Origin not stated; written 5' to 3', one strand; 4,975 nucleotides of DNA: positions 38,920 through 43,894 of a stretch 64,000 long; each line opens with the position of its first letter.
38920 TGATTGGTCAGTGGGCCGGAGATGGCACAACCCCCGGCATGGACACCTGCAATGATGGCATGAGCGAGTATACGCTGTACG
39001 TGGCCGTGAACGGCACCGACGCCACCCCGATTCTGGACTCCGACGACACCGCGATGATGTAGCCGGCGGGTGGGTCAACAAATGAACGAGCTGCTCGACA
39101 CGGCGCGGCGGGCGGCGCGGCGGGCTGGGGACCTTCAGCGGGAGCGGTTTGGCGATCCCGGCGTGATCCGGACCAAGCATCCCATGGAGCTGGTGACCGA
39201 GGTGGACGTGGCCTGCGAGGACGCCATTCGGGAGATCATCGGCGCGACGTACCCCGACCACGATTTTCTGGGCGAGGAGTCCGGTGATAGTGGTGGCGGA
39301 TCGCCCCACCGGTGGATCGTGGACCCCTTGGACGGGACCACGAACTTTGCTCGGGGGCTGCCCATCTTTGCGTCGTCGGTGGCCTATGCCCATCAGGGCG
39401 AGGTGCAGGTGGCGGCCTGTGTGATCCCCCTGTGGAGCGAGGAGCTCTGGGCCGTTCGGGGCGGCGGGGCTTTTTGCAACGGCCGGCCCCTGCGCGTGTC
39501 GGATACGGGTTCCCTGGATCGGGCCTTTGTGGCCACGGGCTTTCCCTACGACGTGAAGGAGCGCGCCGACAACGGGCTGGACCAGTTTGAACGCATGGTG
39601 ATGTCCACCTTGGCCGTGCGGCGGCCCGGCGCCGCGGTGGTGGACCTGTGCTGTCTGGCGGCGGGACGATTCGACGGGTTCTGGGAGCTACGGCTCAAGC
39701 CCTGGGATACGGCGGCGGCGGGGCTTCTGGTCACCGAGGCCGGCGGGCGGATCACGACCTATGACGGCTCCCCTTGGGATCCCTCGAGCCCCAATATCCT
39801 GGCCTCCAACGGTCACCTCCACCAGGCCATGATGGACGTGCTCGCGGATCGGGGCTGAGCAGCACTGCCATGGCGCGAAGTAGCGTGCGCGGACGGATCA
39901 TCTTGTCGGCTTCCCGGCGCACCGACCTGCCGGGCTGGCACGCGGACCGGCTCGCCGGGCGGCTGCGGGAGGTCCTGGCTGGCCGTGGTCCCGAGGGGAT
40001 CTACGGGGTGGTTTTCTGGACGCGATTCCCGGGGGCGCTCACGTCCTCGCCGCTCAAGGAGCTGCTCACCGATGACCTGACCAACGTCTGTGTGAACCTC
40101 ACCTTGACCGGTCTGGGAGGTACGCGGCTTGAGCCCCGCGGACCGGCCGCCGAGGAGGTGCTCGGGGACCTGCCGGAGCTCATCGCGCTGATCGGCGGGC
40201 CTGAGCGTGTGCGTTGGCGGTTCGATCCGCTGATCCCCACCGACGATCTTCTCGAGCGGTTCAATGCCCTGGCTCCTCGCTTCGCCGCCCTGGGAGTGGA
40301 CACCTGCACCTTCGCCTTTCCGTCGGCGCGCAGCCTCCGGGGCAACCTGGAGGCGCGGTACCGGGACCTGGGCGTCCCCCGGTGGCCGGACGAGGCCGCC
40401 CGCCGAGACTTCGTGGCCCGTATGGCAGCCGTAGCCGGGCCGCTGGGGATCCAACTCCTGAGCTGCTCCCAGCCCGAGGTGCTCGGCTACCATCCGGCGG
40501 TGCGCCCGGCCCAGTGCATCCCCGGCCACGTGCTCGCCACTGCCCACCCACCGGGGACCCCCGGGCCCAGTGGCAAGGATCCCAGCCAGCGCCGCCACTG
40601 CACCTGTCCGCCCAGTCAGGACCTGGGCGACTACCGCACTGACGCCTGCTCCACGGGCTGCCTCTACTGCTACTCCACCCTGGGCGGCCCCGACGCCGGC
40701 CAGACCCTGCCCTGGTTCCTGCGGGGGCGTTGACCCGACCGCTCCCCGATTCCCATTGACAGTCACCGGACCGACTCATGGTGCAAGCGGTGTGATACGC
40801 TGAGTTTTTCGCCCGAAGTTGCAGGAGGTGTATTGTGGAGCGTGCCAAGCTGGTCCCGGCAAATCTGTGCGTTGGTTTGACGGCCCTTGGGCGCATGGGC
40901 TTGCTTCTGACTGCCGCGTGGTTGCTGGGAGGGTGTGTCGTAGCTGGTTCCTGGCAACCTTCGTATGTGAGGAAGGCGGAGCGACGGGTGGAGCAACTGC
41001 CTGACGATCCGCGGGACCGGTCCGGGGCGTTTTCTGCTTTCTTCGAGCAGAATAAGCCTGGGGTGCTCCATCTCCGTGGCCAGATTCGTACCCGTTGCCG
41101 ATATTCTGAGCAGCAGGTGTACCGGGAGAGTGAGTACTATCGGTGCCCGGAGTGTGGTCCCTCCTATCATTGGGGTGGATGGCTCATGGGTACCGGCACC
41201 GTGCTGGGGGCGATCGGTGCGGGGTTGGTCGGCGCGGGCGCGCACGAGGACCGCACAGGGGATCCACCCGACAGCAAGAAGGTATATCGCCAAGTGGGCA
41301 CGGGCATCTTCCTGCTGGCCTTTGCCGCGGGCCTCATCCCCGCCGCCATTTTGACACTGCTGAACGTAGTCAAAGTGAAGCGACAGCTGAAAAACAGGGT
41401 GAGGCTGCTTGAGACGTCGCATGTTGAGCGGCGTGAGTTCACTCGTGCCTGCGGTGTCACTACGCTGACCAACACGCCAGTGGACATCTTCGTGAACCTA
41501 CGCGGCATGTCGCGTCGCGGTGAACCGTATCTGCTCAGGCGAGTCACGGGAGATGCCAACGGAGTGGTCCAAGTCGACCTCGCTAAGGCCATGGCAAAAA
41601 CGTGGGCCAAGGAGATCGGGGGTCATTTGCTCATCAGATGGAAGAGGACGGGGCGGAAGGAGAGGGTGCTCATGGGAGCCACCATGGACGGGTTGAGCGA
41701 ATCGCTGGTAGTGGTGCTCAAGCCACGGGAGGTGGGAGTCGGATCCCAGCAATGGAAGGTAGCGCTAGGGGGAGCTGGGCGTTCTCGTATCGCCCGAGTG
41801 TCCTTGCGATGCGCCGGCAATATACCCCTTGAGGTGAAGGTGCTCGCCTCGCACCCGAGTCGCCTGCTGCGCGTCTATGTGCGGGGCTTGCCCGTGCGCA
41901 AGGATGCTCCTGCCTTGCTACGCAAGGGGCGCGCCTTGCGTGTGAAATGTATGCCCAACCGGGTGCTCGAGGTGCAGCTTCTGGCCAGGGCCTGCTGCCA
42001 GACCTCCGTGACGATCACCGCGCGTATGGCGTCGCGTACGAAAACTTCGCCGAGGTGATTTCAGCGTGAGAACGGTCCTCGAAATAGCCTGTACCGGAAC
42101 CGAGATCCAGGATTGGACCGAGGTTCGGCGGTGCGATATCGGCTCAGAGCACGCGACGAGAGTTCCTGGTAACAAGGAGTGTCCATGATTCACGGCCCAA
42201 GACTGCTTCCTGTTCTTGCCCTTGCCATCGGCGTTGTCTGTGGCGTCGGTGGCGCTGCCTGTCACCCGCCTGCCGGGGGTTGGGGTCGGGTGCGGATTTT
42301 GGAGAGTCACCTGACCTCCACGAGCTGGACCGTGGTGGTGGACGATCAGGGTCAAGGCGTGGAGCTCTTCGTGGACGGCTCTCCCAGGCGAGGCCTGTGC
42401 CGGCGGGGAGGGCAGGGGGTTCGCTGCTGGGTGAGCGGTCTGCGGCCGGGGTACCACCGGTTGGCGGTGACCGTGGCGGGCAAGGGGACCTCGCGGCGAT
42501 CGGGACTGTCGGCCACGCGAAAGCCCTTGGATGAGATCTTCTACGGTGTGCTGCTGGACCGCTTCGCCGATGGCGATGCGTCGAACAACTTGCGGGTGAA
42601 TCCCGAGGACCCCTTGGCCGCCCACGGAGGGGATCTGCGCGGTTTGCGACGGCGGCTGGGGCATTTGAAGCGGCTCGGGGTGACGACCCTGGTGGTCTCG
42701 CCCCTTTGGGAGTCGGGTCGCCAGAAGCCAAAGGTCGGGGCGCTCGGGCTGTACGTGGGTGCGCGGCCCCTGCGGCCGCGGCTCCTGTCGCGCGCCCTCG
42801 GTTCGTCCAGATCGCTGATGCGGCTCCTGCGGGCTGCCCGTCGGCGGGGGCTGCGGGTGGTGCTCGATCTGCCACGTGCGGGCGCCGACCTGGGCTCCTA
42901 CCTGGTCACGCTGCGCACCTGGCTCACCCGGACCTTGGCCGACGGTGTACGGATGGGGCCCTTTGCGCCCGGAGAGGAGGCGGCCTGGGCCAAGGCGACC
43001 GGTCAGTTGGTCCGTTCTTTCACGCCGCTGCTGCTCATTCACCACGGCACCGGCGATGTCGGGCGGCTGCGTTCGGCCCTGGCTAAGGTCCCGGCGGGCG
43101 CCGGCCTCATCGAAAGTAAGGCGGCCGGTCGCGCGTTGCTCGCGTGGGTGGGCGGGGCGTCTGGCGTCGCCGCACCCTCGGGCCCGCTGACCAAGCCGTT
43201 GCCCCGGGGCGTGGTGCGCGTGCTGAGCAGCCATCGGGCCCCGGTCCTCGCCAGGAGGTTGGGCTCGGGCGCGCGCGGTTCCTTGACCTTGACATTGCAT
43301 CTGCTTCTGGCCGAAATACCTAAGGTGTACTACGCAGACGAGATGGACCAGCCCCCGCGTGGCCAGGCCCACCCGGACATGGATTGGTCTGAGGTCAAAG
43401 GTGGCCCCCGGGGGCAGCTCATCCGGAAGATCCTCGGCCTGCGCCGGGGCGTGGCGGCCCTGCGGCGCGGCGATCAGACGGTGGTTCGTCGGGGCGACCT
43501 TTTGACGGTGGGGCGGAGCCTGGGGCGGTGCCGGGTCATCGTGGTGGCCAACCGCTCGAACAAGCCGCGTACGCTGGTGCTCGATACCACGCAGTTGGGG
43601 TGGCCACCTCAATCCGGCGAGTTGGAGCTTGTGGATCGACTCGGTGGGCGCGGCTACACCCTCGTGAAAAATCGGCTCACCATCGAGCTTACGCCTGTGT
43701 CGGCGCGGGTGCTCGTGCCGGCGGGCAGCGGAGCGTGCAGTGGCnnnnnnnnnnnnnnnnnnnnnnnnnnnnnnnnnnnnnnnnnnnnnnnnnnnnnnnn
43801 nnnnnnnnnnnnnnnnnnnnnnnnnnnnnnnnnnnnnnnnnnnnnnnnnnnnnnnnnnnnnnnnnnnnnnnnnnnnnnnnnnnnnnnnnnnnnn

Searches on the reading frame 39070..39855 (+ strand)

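Call 26: search_protein_families(library=pfam, proteins=[window:39070-39855:+], max_evalue=0.00001)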
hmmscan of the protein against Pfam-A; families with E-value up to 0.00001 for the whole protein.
window:39070-39855:+ (262 aa): 1 family
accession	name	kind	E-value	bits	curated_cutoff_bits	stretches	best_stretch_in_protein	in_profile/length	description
PF00459.30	Inositol_P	-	4.1e-64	217.1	27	1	5-254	2-262/271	Inositol monophosphatase family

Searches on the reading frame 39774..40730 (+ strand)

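Call 26: search_protein_families(library=pfam, proteins=[window:39774-40730:+], max_evalue=0.00001)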
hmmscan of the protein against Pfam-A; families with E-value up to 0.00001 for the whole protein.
window:39774-40730:+ (319 aa): 1 family
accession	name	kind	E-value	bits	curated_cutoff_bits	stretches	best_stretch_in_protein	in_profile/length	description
PF08902.16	DUF1848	-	1.2e-33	117.5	30.5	1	43-300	1-261/262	Domain of unknown function (DUF1848)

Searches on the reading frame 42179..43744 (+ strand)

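Call 26: search_protein_families(library=pfam, proteins=[window:42179-43744:+], max_evalue=0.00001)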
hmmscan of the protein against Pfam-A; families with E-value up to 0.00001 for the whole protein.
window:42179-43744:+ (522 aa): 1 family
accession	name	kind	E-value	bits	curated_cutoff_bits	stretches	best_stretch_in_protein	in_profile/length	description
PF00128.31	Alpha-amylase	-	2e-07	31.1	22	1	125-231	3-87/446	Alpha amylase, catalytic domain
